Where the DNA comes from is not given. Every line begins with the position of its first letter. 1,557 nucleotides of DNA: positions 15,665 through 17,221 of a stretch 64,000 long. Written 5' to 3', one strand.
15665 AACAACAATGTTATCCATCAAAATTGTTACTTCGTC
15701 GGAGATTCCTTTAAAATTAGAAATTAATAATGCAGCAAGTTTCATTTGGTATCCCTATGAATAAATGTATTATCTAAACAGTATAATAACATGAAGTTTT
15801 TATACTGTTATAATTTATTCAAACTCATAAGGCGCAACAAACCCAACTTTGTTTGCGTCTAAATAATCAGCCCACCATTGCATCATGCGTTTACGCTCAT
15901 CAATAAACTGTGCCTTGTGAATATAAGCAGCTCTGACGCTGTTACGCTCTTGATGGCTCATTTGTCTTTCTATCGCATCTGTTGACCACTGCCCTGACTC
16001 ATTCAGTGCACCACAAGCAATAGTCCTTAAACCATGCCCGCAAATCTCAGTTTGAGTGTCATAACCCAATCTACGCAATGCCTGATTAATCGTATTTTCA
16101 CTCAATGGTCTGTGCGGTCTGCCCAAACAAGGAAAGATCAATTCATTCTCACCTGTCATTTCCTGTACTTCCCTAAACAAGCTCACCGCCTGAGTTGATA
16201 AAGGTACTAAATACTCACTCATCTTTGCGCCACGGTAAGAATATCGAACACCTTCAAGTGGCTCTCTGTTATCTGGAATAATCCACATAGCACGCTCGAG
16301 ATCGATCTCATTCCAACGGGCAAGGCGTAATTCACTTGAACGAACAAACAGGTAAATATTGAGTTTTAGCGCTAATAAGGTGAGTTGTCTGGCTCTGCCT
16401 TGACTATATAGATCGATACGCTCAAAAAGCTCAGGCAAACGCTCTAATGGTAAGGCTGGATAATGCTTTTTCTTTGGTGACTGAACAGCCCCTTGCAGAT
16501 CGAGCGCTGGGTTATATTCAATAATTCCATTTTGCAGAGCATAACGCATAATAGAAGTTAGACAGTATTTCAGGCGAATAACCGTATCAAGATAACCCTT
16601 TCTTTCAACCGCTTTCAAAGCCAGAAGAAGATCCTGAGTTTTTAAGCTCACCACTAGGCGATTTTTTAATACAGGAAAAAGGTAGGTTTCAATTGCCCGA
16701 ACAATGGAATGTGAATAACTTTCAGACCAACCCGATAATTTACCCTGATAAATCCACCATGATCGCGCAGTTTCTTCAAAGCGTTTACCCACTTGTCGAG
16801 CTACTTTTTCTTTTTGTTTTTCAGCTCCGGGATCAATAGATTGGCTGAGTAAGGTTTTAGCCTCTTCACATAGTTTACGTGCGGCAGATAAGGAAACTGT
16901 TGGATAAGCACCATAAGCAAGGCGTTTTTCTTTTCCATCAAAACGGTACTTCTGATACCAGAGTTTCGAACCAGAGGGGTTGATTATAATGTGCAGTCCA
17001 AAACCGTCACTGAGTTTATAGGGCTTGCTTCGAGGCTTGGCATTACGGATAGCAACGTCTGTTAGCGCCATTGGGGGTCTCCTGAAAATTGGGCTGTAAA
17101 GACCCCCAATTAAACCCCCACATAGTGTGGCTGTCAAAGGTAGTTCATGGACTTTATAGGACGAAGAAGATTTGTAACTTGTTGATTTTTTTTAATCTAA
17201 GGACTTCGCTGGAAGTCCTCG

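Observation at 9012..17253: Compact ~8.2 kb integrative island at tRNA-Pro(UGG) with att direct repeats and defence-type cargo.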

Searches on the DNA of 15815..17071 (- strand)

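Call 66: search_rna_families(sources=[L109, L085, L084, L083, L106], threshold=gathering)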
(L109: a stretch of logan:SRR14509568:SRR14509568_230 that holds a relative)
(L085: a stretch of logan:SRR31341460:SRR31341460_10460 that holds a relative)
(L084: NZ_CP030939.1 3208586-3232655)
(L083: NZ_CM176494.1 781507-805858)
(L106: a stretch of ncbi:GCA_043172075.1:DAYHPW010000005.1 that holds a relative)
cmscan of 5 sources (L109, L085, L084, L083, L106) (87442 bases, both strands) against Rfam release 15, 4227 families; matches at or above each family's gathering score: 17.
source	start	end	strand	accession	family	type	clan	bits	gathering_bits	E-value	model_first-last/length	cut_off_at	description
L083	11255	11384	+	RF02957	EFASI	Gene; sRNA;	-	119.1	51.2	4.7e-24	1-133/133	no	EFASI RNA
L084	11968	12101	+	RF02957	EFASI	Gene; sRNA;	-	111.8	51.2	3.1e-22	1-133/133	no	EFASI RNA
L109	2585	2713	-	RF02957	EFASI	Gene; sRNA;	-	108.3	51.2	2.3e-21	1-133/133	no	EFASI RNA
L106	12394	12522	-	RF02957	EFASI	Gene; sRNA;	-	108.3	51.2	2.3e-21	1-133/133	no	EFASI RNA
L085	5929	6058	-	RF02957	EFASI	Gene; sRNA;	-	104.4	51.2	2.2e-20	1-133/133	no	EFASI RNA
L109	4198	4285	-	RF01695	C4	Gene; antisense;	CL00128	72.9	45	3.7e-12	1-87/87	no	C4 antisense RNA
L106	14007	14094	-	RF01695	C4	Gene; antisense;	CL00128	72.9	45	3.7e-12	1-87/87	no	C4 antisense RNA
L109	4307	4383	-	RF01394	isrK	Gene; sRNA;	-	72.7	50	1.8e-13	1-77/77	no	isrK Hfq binding RNA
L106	14116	14192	-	RF01394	isrK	Gene; sRNA;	-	72.7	50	1.8e-13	1-77/77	no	isrK Hfq binding RNA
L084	1743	1815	+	RF00005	tRNA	Gene; tRNA;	CL00001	72.6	29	8.2e-14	1-71/71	no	tRNA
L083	9824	9911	+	RF01695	C4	Gene; antisense;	CL00128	70.7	45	1.3e-11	1-87/87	no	C4 antisense RNA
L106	9762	9834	+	RF00005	tRNA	Gene; tRNA;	CL00001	68.3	29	1.2e-12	1-71/71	no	tRNA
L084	10093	10181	+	RF01695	C4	Gene; antisense;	CL00128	66.3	45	1.6e-10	1-87/87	no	C4 antisense RNA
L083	9724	9802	+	RF01394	isrK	Gene; sRNA;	-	64.7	50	2e-11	1-77/77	no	isrK Hfq binding RNA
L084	665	751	-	RF00005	tRNA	Gene; tRNA;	CL00001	57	29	1.6e-09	1-71/71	no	tRNA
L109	4344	4396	-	RF03163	c4-a1b1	Gene; antisense;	CL00128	47.9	46.7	7e-09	1-53/53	no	a1, b1 targets of C4 antisense RNA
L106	14153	14205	-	RF03163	c4-a1b1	Gene; antisense;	CL00128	47.9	46.7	7e-09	1-53/53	no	a1, b1 targets of C4 antisense RNA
